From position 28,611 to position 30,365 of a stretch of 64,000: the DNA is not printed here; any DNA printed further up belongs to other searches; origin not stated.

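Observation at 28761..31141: Non-Pyl MttB-family methyltransferase paired with a kinase carrying the choline-kinase signature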

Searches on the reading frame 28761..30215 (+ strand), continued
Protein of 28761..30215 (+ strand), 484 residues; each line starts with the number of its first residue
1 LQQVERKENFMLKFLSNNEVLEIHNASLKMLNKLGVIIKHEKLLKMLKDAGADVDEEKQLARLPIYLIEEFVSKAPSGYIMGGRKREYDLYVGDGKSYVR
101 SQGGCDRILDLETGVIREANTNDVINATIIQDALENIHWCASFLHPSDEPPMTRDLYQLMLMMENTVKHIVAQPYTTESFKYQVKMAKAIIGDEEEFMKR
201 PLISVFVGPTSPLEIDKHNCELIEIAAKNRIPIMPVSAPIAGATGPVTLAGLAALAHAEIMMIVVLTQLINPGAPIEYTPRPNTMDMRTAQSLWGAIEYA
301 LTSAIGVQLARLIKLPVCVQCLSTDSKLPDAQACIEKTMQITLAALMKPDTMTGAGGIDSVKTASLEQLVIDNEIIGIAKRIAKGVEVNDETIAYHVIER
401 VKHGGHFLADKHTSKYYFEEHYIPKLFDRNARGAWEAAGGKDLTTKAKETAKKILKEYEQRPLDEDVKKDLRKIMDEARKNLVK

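Call 79: find_encoding_contigs(protein=P0006, flank=8000, max_places=2)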
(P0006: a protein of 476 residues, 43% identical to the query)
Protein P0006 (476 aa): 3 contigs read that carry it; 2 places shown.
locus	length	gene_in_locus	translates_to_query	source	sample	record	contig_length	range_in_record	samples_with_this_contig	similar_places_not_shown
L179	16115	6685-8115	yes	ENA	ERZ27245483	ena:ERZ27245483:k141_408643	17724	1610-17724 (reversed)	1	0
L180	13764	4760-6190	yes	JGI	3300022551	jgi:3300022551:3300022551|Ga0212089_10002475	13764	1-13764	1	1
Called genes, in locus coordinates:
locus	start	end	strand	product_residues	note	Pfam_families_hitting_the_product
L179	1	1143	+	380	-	?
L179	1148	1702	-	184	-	PF01597:GCV_H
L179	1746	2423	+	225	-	PF21948:LplA-B_cat, PF03099:BPL_LplA_LipB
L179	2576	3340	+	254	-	-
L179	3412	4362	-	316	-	-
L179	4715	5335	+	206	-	PF00753:Lactamase_B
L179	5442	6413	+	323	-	PF17128:DUF5107 (weak)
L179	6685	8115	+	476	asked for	PF06253:MTTB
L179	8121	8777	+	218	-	PF02607:B12-binding_2, PF02310:B12-binding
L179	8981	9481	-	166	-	-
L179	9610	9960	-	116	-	PF12706:Lactamase_B_2 (weak)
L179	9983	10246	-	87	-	-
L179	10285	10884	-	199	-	PF22794:jr-ZPR1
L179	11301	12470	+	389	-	PF02515:CoA_transf_3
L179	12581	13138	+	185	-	PF14417:MEDS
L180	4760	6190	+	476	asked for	PF06253:MTTB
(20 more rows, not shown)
